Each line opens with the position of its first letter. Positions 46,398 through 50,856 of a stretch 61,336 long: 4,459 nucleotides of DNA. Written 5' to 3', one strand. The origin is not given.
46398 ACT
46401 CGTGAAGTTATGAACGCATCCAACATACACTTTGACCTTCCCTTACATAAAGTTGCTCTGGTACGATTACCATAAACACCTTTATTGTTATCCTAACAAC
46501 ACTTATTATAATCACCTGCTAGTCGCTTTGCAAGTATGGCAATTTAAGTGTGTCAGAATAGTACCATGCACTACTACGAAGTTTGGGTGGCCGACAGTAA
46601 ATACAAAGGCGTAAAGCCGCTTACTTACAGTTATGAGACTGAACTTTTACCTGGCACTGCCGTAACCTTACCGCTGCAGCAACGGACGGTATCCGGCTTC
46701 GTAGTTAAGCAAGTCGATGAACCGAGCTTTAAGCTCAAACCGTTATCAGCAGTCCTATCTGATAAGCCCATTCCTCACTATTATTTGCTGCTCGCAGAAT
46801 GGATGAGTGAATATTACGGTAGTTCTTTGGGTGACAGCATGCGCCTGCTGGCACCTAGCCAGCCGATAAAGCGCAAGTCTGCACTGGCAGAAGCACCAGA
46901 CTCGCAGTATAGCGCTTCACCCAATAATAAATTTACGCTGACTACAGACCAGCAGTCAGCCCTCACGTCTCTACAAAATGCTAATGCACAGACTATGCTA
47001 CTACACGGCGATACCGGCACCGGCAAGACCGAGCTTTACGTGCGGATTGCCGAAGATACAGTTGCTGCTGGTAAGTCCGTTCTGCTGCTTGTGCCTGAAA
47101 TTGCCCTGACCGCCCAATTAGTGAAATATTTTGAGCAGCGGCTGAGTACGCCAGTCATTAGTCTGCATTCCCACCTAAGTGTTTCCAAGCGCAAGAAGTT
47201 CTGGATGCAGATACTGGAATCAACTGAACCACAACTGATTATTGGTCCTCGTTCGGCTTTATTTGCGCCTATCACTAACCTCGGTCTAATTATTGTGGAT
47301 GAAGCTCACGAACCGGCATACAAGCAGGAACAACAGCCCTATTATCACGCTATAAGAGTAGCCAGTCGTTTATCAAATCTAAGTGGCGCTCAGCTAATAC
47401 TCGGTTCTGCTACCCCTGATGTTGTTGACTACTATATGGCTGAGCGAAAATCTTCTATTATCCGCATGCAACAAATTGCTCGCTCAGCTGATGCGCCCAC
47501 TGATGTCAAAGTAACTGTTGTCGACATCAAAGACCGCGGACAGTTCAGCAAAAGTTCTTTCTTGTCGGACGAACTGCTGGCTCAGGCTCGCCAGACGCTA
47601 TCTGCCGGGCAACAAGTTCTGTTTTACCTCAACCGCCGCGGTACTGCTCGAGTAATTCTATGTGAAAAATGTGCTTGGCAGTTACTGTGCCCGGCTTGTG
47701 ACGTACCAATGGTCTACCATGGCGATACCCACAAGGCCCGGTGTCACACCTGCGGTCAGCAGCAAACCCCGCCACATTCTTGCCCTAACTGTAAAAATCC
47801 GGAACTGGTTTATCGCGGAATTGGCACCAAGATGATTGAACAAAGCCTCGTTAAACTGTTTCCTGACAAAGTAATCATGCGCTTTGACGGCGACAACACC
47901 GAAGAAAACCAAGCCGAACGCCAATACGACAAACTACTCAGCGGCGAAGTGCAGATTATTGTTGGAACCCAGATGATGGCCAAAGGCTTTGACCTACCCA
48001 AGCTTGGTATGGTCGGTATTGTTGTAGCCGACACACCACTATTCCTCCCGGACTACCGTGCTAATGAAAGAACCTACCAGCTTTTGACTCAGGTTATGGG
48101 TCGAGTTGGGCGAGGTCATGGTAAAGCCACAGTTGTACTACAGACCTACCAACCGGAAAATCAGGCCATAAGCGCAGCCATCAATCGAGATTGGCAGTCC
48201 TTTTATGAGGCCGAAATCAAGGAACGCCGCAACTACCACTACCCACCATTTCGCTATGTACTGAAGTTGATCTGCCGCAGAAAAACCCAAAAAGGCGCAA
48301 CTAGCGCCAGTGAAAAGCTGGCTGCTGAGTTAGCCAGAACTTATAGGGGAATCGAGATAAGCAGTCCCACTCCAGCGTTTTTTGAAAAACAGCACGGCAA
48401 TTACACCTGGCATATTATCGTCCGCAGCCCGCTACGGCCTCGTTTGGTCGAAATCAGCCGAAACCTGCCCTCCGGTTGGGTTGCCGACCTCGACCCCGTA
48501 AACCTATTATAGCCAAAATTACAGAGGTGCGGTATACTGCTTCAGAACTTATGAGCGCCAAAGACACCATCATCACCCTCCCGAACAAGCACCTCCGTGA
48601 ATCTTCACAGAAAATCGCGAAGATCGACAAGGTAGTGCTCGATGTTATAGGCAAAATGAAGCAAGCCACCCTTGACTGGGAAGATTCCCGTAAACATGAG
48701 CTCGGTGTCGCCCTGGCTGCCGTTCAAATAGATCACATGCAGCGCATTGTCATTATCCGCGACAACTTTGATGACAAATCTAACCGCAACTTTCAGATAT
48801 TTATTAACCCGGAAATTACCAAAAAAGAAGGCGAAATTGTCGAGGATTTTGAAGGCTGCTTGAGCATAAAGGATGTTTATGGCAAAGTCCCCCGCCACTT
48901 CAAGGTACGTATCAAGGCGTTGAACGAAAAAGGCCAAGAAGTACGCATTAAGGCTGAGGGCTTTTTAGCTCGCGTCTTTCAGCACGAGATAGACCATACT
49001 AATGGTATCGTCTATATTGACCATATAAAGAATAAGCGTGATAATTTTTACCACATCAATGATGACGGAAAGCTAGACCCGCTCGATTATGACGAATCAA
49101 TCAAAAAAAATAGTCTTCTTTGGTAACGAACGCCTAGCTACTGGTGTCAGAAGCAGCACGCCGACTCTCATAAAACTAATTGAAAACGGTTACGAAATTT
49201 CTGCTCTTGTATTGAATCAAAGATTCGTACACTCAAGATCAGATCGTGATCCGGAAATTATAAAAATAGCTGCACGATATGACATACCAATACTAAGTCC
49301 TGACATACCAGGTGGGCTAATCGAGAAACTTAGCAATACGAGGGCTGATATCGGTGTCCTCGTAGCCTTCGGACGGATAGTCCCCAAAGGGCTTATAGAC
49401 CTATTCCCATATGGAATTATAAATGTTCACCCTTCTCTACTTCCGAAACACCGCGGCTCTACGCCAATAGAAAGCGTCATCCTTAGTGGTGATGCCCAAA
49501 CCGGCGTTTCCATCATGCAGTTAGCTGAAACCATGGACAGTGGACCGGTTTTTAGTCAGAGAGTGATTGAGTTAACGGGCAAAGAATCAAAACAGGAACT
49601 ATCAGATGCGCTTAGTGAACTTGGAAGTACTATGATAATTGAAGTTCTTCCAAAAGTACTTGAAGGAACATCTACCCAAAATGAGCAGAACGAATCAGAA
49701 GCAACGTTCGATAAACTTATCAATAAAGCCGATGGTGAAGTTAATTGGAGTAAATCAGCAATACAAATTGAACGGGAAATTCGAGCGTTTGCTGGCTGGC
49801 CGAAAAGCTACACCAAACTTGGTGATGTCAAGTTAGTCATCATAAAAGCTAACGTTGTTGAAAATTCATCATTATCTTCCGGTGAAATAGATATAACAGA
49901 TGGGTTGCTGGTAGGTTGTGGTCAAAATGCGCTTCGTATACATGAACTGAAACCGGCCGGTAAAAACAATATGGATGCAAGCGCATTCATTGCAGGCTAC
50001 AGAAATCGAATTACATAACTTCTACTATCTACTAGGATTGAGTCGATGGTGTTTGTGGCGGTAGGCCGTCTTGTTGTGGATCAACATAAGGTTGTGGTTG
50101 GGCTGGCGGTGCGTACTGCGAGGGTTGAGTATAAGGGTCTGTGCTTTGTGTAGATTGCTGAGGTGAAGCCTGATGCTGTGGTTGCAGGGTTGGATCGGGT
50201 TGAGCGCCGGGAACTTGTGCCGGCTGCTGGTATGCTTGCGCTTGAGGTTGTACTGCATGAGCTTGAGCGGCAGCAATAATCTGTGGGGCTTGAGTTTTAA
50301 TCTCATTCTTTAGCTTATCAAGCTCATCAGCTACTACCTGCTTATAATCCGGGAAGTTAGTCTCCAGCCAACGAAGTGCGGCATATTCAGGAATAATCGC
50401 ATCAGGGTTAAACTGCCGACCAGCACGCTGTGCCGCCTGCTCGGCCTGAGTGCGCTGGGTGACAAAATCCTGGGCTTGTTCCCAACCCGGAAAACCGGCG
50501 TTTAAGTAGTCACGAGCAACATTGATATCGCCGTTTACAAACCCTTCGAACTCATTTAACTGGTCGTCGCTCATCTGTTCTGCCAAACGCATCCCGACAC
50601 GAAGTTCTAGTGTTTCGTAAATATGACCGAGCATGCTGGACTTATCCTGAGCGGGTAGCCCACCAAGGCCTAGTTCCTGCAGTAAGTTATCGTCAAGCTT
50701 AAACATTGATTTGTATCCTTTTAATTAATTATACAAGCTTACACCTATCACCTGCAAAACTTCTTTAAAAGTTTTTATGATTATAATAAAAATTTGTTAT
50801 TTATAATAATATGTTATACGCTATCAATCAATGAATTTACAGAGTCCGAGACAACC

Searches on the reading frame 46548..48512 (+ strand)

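Call 12: search_protein_families(library=pfam, proteins=[window:46548-48512:+], max_evalue=0.001)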
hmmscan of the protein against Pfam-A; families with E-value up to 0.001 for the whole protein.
window:46548-48512:+ (654 aa): 8 families
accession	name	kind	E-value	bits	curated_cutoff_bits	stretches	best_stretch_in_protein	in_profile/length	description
PF00270.35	DEAD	-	5.4e-20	72.2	26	1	132-291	1-161/167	DEAD/DEAH box helicase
PF04851.21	ResIII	-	2.4e-14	54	22.5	1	129-291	2-163/164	Type III restriction enzyme, res subunit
PF17764.6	PriA_3primeBD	-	6.9e-13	48.7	22.7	1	23-103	10-96/96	3'DNA-binding domain (3'BD)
PF18074.6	PriA_C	-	3.9e-09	37.6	26.9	1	567-640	1-76/95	Primosomal protein N C-terminal domain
PF00271.37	Helicase_C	-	1.1e-08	35.8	23.5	1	440-522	39-108/110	Helicase conserved C-terminal domain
PF18319.7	Zn_ribbon_PriA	-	1.9e-08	34.5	26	1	381-406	1-26/27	PriA DNA helicase Cys-rich region (CRR) domain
PF13604.12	AAA_30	-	1.6e-06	28.5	27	1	131-254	2-98/191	AAA domain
PF13245.12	AAA_19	-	0.00054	20.6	25.1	0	143-254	7-100/134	AAA domain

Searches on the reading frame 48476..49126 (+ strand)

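Call 12: search_protein_families(library=pfam, proteins=[window:48476-49126:+], max_evalue=0.001)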
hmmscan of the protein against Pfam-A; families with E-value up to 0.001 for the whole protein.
window:48476-49126:+ (216 aa): 1 family
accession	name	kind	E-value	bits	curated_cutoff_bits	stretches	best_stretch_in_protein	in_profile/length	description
PF01327.26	Pep_deformylase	-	1.9e-44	151.5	22.8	1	31-188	3-154/156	Polypeptide deformylase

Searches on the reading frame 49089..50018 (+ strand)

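Call 12: search_protein_families(library=pfam, proteins=[window:49089-50018:+], max_evalue=0.001)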
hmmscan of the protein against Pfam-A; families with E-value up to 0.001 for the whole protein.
window:49089-50018:+ (309 aa): 2 families
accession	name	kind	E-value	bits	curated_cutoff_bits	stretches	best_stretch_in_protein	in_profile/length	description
PF00551.24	Formyl_trans_N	-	3.1e-30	105.7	26.1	1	77-187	71-181/181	Formyl transferase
PF02911.23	Formyl_trans_C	-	7.8e-24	84.2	21.1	1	211-305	2-100/100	Formyl transferase, C-terminal domain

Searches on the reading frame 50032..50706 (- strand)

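Call 12: search_protein_families(library=pfam, proteins=[window:50032-50706:-], max_evalue=0.001)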
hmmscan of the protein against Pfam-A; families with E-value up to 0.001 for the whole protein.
window:50032-50706:- (224 aa): 1 family
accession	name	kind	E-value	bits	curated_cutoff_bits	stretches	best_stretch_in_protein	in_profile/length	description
PF18908.5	DUF5663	-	4.1e-19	69.4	23.7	1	8-77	1-71/84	Protein of unknown function (DUF5663)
